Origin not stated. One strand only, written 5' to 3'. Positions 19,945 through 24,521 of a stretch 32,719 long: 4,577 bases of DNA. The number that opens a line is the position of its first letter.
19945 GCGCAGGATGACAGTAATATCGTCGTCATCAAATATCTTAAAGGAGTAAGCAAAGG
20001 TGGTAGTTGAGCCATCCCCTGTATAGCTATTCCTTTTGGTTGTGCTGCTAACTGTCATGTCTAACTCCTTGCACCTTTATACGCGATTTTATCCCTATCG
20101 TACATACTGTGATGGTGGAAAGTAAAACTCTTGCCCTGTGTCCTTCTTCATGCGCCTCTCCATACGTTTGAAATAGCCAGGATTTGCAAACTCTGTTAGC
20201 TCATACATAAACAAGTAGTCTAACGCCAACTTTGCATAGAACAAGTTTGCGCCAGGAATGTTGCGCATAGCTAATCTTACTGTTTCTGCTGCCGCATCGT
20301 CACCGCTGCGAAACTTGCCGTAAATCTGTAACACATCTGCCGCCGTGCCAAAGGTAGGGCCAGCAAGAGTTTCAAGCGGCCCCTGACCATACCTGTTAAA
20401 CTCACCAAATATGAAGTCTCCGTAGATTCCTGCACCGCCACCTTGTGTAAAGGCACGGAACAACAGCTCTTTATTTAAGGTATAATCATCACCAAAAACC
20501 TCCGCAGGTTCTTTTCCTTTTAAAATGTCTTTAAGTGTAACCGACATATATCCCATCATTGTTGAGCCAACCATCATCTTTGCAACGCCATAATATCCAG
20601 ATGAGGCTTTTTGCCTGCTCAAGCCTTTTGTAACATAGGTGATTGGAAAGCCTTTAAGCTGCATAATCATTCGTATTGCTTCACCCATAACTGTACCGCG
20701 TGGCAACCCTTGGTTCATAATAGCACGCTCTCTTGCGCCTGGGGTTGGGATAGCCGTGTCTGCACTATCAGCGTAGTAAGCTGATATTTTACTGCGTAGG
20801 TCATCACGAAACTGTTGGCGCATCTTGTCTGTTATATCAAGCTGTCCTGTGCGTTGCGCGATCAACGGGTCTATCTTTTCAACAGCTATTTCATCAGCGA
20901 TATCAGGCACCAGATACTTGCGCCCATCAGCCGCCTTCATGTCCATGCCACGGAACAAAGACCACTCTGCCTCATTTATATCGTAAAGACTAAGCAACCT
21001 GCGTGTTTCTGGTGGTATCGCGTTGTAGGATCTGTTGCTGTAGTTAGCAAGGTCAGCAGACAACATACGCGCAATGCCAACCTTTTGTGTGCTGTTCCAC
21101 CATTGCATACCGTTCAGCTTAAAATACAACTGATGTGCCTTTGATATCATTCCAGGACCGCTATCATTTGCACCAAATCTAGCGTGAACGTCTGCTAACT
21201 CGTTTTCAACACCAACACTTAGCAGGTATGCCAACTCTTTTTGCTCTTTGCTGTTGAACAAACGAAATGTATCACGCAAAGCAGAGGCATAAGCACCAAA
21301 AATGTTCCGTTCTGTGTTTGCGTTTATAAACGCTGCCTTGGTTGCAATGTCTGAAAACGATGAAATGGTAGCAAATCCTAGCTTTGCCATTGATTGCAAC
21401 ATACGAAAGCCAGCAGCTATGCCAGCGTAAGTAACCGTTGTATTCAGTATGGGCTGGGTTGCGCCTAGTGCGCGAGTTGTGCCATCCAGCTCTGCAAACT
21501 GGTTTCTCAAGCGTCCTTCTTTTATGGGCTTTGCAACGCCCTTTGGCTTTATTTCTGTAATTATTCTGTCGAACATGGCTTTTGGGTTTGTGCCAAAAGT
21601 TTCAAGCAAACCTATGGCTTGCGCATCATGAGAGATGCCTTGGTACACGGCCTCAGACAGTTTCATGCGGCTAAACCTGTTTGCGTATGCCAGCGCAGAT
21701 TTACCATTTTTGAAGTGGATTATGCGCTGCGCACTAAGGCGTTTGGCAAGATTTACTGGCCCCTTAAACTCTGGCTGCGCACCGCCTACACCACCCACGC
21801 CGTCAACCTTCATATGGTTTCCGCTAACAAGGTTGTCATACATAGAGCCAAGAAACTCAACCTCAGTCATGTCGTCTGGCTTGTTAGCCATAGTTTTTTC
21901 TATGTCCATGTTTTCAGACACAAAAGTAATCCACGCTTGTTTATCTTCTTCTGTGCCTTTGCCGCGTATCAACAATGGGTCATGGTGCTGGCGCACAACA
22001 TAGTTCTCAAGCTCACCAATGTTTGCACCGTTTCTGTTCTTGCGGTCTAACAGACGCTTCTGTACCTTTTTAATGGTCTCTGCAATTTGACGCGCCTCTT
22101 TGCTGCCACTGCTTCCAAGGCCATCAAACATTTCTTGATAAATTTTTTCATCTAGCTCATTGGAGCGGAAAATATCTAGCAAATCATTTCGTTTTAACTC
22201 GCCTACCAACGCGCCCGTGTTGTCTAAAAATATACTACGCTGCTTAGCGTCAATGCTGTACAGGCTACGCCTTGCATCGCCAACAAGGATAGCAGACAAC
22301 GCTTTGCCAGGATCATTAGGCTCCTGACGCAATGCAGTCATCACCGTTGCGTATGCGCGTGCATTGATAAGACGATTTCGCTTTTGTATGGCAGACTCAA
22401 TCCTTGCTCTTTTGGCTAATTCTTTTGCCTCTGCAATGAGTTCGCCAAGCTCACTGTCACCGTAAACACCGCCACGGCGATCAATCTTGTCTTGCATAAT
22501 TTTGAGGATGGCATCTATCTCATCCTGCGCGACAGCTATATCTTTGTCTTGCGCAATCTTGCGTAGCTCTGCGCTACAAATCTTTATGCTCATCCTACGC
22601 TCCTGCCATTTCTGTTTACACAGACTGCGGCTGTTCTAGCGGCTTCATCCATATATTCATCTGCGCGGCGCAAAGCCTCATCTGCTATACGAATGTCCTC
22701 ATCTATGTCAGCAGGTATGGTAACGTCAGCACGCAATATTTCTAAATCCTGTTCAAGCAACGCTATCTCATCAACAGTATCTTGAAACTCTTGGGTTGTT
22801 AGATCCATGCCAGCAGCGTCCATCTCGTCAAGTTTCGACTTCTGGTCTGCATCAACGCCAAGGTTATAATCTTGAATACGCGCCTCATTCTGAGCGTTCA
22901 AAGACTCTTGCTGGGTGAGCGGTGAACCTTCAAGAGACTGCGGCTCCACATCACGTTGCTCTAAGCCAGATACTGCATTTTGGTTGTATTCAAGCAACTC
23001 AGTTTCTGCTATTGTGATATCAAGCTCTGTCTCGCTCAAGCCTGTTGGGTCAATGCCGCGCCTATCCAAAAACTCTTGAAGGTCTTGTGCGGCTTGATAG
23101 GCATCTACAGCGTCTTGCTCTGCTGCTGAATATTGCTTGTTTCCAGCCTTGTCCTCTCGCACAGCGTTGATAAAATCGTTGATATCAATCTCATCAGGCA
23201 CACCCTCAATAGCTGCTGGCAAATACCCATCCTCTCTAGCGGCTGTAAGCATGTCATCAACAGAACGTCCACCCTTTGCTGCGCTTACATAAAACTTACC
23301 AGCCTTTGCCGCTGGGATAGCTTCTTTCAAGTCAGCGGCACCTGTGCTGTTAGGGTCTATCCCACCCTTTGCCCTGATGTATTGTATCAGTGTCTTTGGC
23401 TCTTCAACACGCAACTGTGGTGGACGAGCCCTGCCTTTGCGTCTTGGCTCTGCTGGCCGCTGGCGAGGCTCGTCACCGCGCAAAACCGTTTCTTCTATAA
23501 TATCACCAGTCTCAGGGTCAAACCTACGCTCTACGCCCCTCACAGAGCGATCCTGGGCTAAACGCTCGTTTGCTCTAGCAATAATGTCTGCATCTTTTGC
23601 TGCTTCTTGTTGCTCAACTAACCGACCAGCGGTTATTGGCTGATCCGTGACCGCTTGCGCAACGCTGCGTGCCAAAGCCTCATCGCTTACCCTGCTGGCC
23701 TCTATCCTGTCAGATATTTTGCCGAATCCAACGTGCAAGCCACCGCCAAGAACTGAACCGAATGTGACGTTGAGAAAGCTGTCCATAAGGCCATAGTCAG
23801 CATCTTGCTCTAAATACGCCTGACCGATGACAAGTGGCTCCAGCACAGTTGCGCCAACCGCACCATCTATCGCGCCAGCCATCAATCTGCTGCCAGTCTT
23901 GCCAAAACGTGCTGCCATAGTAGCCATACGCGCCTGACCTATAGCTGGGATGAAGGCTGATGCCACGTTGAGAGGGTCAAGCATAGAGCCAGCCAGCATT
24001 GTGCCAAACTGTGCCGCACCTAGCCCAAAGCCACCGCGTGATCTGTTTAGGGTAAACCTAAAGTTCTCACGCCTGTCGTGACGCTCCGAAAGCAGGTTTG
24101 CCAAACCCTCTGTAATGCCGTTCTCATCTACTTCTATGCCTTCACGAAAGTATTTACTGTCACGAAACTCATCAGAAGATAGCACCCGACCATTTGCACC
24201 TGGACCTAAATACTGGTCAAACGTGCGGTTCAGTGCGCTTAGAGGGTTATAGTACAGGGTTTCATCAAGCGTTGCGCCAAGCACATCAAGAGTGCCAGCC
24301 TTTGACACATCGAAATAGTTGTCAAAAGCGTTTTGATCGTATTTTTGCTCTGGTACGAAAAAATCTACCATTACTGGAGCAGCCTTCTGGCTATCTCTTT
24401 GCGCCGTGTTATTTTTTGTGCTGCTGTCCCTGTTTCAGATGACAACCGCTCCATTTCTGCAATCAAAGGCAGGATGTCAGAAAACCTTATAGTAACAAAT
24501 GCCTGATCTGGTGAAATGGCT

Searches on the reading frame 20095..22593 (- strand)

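Call 90: search_protein_families(library=phrogs, proteins=[window:20095-22593:-], max_evalue=0.001)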
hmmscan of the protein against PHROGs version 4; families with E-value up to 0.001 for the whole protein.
window:20095-22593:- (832 aa): 3 families
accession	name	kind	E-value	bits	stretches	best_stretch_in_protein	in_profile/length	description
phrog_684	-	head and packaging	1.1e-151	508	1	51-829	51-827/840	virion structural protein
phrog_26678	-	unknown function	2.7e-39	136.1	1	519-827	9-310/324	-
phrog_23925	-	unknown function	3.6e-28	99.6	1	134-469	140-466/471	-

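Call 91: search_protein_families(library=pfam, proteins=[window:20095-22593:-], max_evalue=0.01)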
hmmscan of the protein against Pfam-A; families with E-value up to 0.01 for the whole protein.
window:20095-22593:- (832 aa): 0 families

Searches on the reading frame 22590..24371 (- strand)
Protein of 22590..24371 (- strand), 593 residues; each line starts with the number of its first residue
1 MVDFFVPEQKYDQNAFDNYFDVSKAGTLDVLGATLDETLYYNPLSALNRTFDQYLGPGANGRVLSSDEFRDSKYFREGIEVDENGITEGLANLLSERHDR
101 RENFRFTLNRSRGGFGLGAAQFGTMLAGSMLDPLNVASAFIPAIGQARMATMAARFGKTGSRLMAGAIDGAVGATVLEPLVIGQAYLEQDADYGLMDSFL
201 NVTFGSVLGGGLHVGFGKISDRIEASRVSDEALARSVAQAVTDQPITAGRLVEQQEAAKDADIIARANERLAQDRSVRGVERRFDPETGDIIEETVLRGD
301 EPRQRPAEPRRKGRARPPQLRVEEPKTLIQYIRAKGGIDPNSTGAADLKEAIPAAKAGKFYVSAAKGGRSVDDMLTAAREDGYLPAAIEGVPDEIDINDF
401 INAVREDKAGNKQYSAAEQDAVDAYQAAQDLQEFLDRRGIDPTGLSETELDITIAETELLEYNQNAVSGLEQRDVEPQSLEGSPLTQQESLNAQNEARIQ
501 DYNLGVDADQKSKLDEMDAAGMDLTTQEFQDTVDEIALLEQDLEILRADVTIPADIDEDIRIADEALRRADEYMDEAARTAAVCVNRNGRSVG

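Call 90: search_protein_families(library=phrogs, proteins=[window:22590-24371:-], max_evalue=0.001)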
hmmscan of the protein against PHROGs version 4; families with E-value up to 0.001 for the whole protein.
window:22590-24371:- (593 aa): 2 families
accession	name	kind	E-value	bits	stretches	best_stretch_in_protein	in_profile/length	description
phrog_3003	-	unknown function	7e-38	131.7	1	24-272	20-266/568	-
phrog_342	-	head and packaging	5.3e-08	32.3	1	118-413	311-429/1235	internal virion protein with endolysin domain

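Call 91: search_protein_families(library=pfam, proteins=[window:22590-24371:-], max_evalue=0.01)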
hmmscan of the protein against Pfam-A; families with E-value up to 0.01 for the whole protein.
window:22590-24371:- (593 aa): 0 families
